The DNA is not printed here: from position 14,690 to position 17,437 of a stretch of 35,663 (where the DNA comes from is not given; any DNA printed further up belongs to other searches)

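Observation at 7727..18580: Mo-hydroxylase + FdrA/DUF1116/DUF2877 + cyclase-hydrolase + CoA-transferase + amidase: candidate undescribed cyclic-ureide to oxalurate/oxamate/oxalate pathway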

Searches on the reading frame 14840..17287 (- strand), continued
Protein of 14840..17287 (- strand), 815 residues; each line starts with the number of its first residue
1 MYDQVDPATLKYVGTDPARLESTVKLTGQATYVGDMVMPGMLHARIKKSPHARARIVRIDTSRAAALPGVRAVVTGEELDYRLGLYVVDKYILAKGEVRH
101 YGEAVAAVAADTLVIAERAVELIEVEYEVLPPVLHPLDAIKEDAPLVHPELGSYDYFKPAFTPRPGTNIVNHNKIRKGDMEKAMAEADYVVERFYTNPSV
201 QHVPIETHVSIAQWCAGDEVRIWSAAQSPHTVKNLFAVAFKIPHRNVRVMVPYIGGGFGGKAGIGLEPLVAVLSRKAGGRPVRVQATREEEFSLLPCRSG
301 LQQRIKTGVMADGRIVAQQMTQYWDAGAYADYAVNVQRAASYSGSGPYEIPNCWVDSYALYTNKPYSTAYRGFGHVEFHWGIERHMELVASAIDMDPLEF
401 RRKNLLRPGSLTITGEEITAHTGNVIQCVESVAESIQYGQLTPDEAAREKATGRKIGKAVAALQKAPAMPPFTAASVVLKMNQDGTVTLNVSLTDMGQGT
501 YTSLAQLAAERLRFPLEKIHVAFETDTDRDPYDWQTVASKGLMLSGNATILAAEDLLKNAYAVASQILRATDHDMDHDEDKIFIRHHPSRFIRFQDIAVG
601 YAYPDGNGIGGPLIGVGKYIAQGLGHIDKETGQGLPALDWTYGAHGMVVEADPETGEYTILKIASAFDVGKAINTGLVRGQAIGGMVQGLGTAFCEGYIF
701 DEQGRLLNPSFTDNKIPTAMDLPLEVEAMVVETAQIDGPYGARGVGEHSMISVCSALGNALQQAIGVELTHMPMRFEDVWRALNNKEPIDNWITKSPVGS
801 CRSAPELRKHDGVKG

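Call 67: find_homologous_proteins(query=window:14840-17287:-, max_evalue=1e-50)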
Query window:14840-17287:- (815 aa): 7388 proteins with E <= 1e-50 among 8000 candidates; the best 120 are listed.
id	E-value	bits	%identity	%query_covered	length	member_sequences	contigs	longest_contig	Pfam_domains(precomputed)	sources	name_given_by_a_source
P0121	0.0e+0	1694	89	100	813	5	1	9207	PF02738.24,PF20256.4,PF01315.28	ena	-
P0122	0.0e+0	1691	90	100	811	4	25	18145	PF02738.24,PF20256.4,PF01315.28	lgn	-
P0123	0.0e+0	1676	88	100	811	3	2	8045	PF02738.24,PF20256.4,PF01315.28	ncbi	-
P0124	0.0e+0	1654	87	99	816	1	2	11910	PF02738.24,PF20256.4,PF01315.28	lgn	-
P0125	0.0e+0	1641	86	100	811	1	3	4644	PF02738.24,PF20256.4,PF01315.28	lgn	-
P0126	0.0e+0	1414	73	100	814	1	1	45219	PF02738.24,PF20256.4,PF01315.28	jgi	jgi:CO/xanthine dehydrogenase Mo-binding subunit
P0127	0.0e+0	1412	73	100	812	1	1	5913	PF02738.24,PF20256.4,PF01315.28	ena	-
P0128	0.0e+0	1411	74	99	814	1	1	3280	PF02738.24,PF20256.4,PF01315.28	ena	-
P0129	0.0e+0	1407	73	100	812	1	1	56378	PF02738.24,PF20256.4,PF01315.28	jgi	jgi:CO/xanthine dehydrogenase Mo-binding subunit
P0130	0.0e+0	1406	73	100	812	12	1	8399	PF02738.24,PF20256.4,PF01315.28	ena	-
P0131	0.0e+0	1396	72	99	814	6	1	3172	PF02738.24,PF20256.4,PF01315.28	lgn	-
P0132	0.0e+0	1396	72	100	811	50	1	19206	PF02738.24,PF20256.4,PF01315.28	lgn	-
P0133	0.0e+0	1394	73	98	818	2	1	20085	PF02738.24,PF20256.4,PF01315.28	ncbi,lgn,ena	-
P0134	0.0e+0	1393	71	100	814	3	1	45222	PF02738.24,PF20256.4,PF01315.28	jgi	-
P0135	0.0e+0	1393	72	99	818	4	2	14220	PF02738.24,PF20256.4,PF01315.28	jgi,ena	-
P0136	0.0e+0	1393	72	99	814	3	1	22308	PF02738.24,PF20256.4,PF01315.28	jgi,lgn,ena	-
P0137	0.0e+0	1392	72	100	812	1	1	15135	PF02738.24,PF20256.4,PF01315.28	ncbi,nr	ncbi:MAG: xanthine dehydrogenase family protein molybdopterin-binding subunit [Spirochaetaceae bacte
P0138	0.0e+0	1391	72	100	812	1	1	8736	PF02738.24,PF20256.4,PF01315.28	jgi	jgi:CO/xanthine dehydrogenase Mo-binding subunit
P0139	0.0e+0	1391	72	99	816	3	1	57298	PF02738.24,PF20256.4,PF01315.28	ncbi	-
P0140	0.0e+0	1389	73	99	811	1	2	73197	PF02738.24,PF20256.4,PF01315.28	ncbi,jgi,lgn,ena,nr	ncbi:MAG: xanthine dehydrogenase family protein molybdopterin-binding subunit [Spirochaetes bacteriu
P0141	0.0e+0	1388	72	100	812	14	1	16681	PF02738.24,PF20256.4,PF01315.28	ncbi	-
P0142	0.0e+0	1386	72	100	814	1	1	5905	PF02738.24,PF20256.4,PF01315.28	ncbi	-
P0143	0.0e+0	1386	72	100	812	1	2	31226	PF02738.24,PF20256.4,PF01315.28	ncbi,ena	-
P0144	0.0e+0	1386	72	100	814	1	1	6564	PF02738.24,PF20256.4,PF01315.28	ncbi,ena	-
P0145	0.0e+0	1386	72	100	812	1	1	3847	PF02738.24,PF20256.4,PF01315.28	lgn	-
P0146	0.0e+0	1385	72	99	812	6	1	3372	PF02738.24,PF20256.4,PF01315.28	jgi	jgi:CO/xanthine dehydrogenase Mo-binding subunit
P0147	0.0e+0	1384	72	100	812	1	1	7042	PF02738.24,PF20256.4,PF01315.28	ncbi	-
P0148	0.0e+0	1383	72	100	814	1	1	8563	PF02738.24,PF20256.4,PF01315.28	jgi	jgi:CO/xanthine dehydrogenase Mo-binding subunit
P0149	0.0e+0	1382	71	100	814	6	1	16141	PF02738.24,PF20256.4,PF01315.28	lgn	-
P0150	0.0e+0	1382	72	99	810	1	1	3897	PF02738.24,PF20256.4,PF01315.28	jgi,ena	-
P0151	0.0e+0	1382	72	100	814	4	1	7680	PF02738.24,PF20256.4,PF01315.28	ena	-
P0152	0.0e+0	1382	72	99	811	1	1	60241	PF02738.24,PF20256.4,PF01315.28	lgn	-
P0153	0.0e+0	1378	71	99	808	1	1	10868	PF02738.24,PF20256.4,PF01315.28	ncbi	-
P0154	0.0e+0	1377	72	99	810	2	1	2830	PF02738.24,PF20256.4,PF01315.28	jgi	jgi:CO/xanthine dehydrogenase Mo-binding subunit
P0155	0.0e+0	1377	73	99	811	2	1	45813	PF02738.24,PF20256.4,PF01315.28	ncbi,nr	ncbi:MAG: xanthine dehydrogenase family protein molybdopterin-binding subunit [Spirochaetales bacter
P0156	0.0e+0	1377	71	99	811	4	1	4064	PF02738.24,PF20256.4,PF01315.28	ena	-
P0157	0.0e+0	1376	71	99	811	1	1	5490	PF02738.24,PF20256.4,PF01315.28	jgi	-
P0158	0.0e+0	1376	71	100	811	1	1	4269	PF02738.24,PF20256.4,PF01315.28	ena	-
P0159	0.0e+0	1376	72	100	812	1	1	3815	PF02738.24,PF20256.4,PF01315.28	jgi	-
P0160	0.0e+0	1376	71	99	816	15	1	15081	PF02738.24,PF20256.4,PF01315.28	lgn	-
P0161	0.0e+0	1375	71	100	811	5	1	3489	PF02738.24,PF20256.4,PF01315.28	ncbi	-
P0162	0.0e+0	1375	71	99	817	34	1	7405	PF02738.24,PF20256.4,PF01315.28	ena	-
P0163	0.0e+0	1374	71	100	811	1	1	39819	PF02738.24,PF20256.4,PF01315.28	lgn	-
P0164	0.0e+0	1374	71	100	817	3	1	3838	PF02738.24,PF20256.4,PF01315.28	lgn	-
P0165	0.0e+0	1372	71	100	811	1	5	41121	PF02738.24,PF20256.4,PF01315.28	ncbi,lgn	-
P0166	0.0e+0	1372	72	99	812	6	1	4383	PF02738.24,PF20256.4,PF01315.28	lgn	-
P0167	0.0e+0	1372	70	100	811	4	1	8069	PF02738.24,PF20256.4,PF01315.28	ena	-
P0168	0.0e+0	1372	72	100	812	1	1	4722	PF02738.24,PF20256.4,PF01315.28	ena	-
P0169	0.0e+0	1372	71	99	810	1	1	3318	PF02738.24,PF20256.4,PF01315.28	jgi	jgi:CO/xanthine dehydrogenase Mo-binding subunit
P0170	0.0e+0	1372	72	99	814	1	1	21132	PF02738.24,PF20256.4,PF01315.28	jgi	-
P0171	0.0e+0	1372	71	100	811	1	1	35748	PF02738.24,PF20256.4,PF01315.28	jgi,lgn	jgi:CO/xanthine dehydrogenase Mo-binding subunit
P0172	0.0e+0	1371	70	100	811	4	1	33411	PF02738.24,PF20256.4,PF01315.28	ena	-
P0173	0.0e+0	1370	70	100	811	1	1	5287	PF02738.24,PF20256.4,PF01315.28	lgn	-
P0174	0.0e+0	1370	71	100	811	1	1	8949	PF02738.24,PF20256.4,PF01315.28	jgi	jgi:CO/xanthine dehydrogenase Mo-binding subunit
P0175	0.0e+0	1369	71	100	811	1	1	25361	PF02738.24,PF20256.4,PF01315.28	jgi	-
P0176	0.0e+0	1369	71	100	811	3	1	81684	PF02738.24,PF20256.4,PF01315.28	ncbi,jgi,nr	ncbi:MAG: xanthine dehydrogenase family protein molybdopterin-binding subunit [Spirochaetia bacteriu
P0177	0.0e+0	1368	71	100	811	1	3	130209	PF02738.24,PF20256.4,PF01315.28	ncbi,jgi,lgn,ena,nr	ncbi:MAG TPA: xanthine dehydrogenase family protein molybdopterin-binding subunit [bacterium]|nr:xan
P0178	0.0e+0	1368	71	100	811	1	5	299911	PF02738.24,PF20256.4,PF01315.28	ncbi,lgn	-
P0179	0.0e+0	1368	71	99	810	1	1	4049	PF02738.24,PF20256.4,PF01315.28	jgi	-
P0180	0.0e+0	1368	70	99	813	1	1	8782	PF02738.24,PF20256.4,PF01315.28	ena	-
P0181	0.0e+0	1368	71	100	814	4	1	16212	PF02738.24,PF20256.4,PF01315.28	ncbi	-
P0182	0.0e+0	1368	70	99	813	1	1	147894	PF02738.24,PF20256.4,PF01315.28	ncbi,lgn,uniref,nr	ncbi:xanthine dehydrogenase, molybdenum binding subunit apoprotein [Alkalispirochaeta americana]|uni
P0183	0.0e+0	1367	71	99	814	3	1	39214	PF02738.24,PF20256.4,PF01315.28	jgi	jgi:CO/xanthine dehydrogenase Mo-binding subunit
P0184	0.0e+0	1367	71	100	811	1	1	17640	PF02738.24,PF20256.4,PF01315.28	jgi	-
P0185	0.0e+0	1367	71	100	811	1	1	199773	PF02738.24,PF20256.4,PF01315.28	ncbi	-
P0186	0.0e+0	1366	71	100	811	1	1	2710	PF02738.24,PF20256.4,PF01315.28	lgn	-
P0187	0.0e+0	1366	70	100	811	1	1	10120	PF02738.24,PF20256.4,PF01315.28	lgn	-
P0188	0.0e+0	1366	71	99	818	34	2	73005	PF02738.24,PF20256.4,PF01315.28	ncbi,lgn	ncbi:MAG: xanthine dehydrogenase family protein molybdopterin-binding subunit [Spirochaetota bacteri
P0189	0.0e+0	1365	71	99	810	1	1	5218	PF02738.24,PF20256.4,PF01315.28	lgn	-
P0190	0.0e+0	1365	72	100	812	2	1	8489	PF02738.24,PF20256.4,PF01315.28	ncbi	-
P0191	0.0e+0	1365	70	100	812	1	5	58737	PF02738.24,PF20256.4,PF01315.28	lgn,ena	-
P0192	0.0e+0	1364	71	100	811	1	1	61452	PF02738.24,PF20256.4,PF01315.28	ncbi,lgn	-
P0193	0.0e+0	1364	72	100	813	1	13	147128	PF02738.24,PF20256.4,PF01315.28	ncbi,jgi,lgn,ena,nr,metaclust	ncbi:MAG: xanthine dehydrogenase [Spirochaetes bacterium GWD1_61_31]|nr:MAG: xanthine dehydrogenase 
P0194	0.0e+0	1363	71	99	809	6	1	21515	PF02738.24,PF20256.4,PF01315.28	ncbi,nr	ncbi:MAG: xanthine dehydrogenase family protein molybdopterin-binding subunit [Spirochaetia bacteriu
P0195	0.0e+0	1363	70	100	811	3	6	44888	PF02738.24,PF20256.4,PF01315.28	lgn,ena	-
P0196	0.0e+0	1363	72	98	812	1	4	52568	PF02738.24,PF20256.4,PF01315.28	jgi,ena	jgi:CO/xanthine dehydrogenase Mo-binding subunit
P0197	0.0e+0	1362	71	98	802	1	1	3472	PF02738.24,PF20256.4,PF01315.28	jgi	jgi:CO/xanthine dehydrogenase Mo-binding subunit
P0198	0.0e+0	1362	71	99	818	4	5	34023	PF02738.24,PF20256.4,PF01315.28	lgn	-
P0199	0.0e+0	1361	70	99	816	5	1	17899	PF02738.24,PF20256.4,PF01315.28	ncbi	ncbi:MAG: xanthine dehydrogenase family protein molybdopterin-binding subunit [Spirochaetales bacter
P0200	0.0e+0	1361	71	100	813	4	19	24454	PF02738.24,PF20256.4,PF01315.28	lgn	-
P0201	0.0e+0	1361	72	100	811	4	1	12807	PF02738.24,PF20256.4,PF01315.28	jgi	-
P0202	0.0e+0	1359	70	100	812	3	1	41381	PF02738.24,PF20256.4,PF01315.28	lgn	-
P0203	0.0e+0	1359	70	100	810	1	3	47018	PF02738.24,PF20256.4,PF01315.28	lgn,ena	-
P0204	0.0e+0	1357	70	100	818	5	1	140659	PF02738.24,PF20256.4,PF01315.28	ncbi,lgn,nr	ncbi:MAG: xanthine dehydrogenase family protein molybdopterin-binding subunit [Spirochaetes bacteriu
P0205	0.0e+0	1357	70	99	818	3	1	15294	PF02738.24,PF20256.4,PF01315.28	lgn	-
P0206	0.0e+0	1356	71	99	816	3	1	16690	PF02738.24,PF20256.4,PF01315.28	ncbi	-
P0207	0.0e+0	1355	70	99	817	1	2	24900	PF02738.24,PF20256.4,PF01315.28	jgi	jgi:CO/xanthine dehydrogenase Mo-binding subunit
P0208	0.0e+0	1355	71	100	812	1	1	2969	PF02738.24,PF20256.4,PF01315.28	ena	-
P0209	0.0e+0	1354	71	100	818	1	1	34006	PF02738.24,PF20256.4,PF01315.28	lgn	-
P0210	0.0e+0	1353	70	100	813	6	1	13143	PF02738.24,PF20256.4,PF01315.28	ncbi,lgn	ncbi:MAG: xanthine dehydrogenase family protein molybdopterin-binding subunit [Spirochaetota bacteri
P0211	0.0e+0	1353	70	99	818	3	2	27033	PF02738.24,PF20256.4,PF01315.28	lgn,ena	-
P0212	0.0e+0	1353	69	99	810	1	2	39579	PF02738.24,PF20256.4,PF01315.28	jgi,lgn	jgi:CO/xanthine dehydrogenase Mo-binding subunit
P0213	0.0e+0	1352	70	100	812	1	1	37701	PF02738.24,PF20256.4,PF01315.28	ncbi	-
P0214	0.0e+0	1351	70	100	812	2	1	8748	PF02738.24,PF20256.4,PF01315.28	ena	-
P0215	0.0e+0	1351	69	99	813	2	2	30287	PF02738.24,PF20256.4,PF01315.28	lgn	-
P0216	0.0e+0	1350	69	100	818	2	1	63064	PF02738.24,PF20256.4,PF01315.28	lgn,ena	-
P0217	0.0e+0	1349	71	98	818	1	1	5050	PF02738.24,PF20256.4,PF01315.28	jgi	jgi:CO/xanthine dehydrogenase Mo-binding subunit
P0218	0.0e+0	1349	71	98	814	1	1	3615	PF02738.24,PF20256.4,PF01315.28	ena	-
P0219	0.0e+0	1348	70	100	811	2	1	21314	PF02738.24,PF20256.4,PF01315.28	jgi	jgi:CO/xanthine dehydrogenase Mo-binding subunit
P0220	0.0e+0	1348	70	99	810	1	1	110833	PF02738.24,PF20256.4,PF01315.28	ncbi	-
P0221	0.0e+0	1348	71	99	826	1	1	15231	PF02738.24,PF20256.4,PF01315.28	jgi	jgi:CO/xanthine dehydrogenase Mo-binding subunit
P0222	0.0e+0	1347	70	100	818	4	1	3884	PF02738.24,PF20256.4,PF01315.28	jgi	jgi:CO/xanthine dehydrogenase Mo-binding subunit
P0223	0.0e+0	1346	71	99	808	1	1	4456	PF02738.24,PF20256.4,PF01315.28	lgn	-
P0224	0.0e+0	1346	70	99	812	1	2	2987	PF02738.24,PF20256.4,PF01315.28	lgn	-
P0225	0.0e+0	1345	71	98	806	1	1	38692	PF02738.24,PF20256.4,PF01315.28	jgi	jgi:CO/xanthine dehydrogenase Mo-binding subunit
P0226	0.0e+0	1345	71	99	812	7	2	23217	PF02738.24,PF20256.4,PF01315.28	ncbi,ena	-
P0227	0.0e+0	1345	71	99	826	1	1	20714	PF02738.24,PF20256.4,PF01315.28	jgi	jgi:CO/xanthine dehydrogenase Mo-binding subunit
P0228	0.0e+0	1344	71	100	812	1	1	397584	PF02738.24,PF20256.4,PF01315.28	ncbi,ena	-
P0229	0.0e+0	1343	70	100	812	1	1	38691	PF02738.24,PF20256.4,PF01315.28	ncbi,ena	-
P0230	0.0e+0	1343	70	99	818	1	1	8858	PF02738.24,PF20256.4,PF01315.28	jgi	jgi:CO/xanthine dehydrogenase Mo-binding subunit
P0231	0.0e+0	1342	69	99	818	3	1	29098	PF02738.24,PF20256.4,PF01315.28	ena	-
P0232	0.0e+0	1342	71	98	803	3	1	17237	PF02738.24,PF20256.4,PF01315.28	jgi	jgi:CO/xanthine dehydrogenase Mo-binding subunit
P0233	0.0e+0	1341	70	99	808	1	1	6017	PF02738.24,PF20256.4,PF01315.28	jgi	-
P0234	0.0e+0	1341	68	100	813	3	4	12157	PF02738.24,PF20256.4,PF01315.28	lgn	-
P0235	0.0e+0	1340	69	100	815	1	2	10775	PF02738.24,PF20256.4,PF01315.28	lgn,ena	-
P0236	0.0e+0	1340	71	99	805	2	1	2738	PF02738.24,PF20256.4,PF01315.28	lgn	-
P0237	0.0e+0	1340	71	99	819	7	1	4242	PF02738.24,PF20256.4,PF01315.28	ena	-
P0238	0.0e+0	1340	70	100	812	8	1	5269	PF02738.24,PF20256.4,PF01315.28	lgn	-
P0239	0.0e+0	1339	69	99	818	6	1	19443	PF02738.24,PF20256.4,PF01315.28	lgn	-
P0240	0.0e+0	1339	70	100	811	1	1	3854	PF02738.24,PF20256.4,PF01315.28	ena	-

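Call 68: find_encoding_contigs(protein=P0182, flank=10000, max_places=1)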
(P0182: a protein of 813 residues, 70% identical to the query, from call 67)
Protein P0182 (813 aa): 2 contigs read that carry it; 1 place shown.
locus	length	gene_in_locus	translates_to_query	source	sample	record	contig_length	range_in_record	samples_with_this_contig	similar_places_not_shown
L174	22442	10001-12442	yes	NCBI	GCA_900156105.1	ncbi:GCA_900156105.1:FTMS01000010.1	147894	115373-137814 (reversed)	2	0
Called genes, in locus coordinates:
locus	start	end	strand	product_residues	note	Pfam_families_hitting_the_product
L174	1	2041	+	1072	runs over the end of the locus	PF00873:ACR_tran, PF02355:SecD_SecF_C (faint), PF03176:MMPL (weak)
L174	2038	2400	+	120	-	-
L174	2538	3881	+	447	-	PF02518:HATPase_c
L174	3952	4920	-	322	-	PF00696:AA_kinase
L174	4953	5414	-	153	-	PF20791:Acyl-ACP_TE_C (faint), PF13279:4HBT_2, PF03061:4HBT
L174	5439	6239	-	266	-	PF00005:ABC_tran, PF02463:SMC_N (faint), PF13175:AAA_15 (faint), PF13304:AAA_21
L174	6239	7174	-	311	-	PF01032:FecCD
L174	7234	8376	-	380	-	PF01497:Peripla_BP_2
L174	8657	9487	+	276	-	PF00941:FAD_binding_5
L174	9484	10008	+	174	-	PF00111:Fer2, PF01799:Fer2_2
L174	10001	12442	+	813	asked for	PF01315:Ald_Xan_dh_C, PF02738:MoCoBD_1, PF20256:MoCoBD_2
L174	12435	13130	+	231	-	PF12804:NTP_transf_3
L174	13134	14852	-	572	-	-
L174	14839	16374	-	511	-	PF01078:Mg_chelatase (weak), PF20030:bpMoxR, PF07728:AAA_5, PF17868:AAA_lid_8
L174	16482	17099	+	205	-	PF00293:NUDIX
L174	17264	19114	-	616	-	PF08439:Peptidase_M3_N (weak), PF01432:Peptidase_M3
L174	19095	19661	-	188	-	PF00334:NDK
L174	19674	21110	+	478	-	PF17767:NAPRTase_N, PF04095:NAPRTase (weak), PF17956:NAPRTase_C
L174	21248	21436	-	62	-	PF13459:Fer4_15, PF13370:Fer4_13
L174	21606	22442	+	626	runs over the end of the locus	PF16260:DUF4914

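Call 69: find_encoding_contigs(protein=P0193, flank=10000, max_places=1)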
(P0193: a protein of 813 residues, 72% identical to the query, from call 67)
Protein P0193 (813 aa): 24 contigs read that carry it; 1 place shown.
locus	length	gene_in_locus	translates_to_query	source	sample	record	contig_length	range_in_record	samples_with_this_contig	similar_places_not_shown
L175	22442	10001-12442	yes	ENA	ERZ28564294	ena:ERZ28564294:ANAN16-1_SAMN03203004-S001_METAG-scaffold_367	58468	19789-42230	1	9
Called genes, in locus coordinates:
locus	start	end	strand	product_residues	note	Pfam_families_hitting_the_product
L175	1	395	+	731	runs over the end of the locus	PF13510:Fer2_4, PF00890:FAD_binding_2 (weak), PF01266:DAO (weak), PF03486:HI0933_like (weak), PF07992:Pyr_redox_2, PF12831:FAD_oxidored, PF13450:NAD_binding_8, PF12838:Fer4_7 (weak), +3 more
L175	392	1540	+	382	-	PF01266:DAO, PF01946:Thi4 (weak)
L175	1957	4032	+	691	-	PF07889:DUF1664 (faint), PF00015:MCPsignal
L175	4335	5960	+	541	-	PF00072:Response_reg, PF00989:PAS, PF08448:PAS_4, PF24820:Diguanyl_cycl_sensor (faint), PF08447:PAS_3 (faint), PF08448:PAS_4 (weak), PF13188:PAS_8 (weak), PF07568:HisKA_2, +1 more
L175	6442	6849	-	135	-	-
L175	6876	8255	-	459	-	PF03448:MgtE_N, PF00571:CBS, PF01769:MgtE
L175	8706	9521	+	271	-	PF00941:FAD_binding_5, PF03450:CO_deh_flav_C (faint)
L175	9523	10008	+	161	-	PF00111:Fer2, PF01799:Fer2_2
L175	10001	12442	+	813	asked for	PF01315:Ald_Xan_dh_C, PF02738:MoCoBD_1, PF20256:MoCoBD_2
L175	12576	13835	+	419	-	PF00860:Xan_ur_permease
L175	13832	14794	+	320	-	PF11392:AllH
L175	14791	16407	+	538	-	PF27530:HMA_AllF_N, PF02629:CoA_binding (faint), PF00549:Ligase_CoA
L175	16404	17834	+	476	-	PF06545:AllG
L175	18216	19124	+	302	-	PF04199:Cyclase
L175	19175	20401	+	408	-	PF02515:CoA_transf_3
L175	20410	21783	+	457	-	PF01425:Amidase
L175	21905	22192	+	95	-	-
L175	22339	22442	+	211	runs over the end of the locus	PF03942:DTW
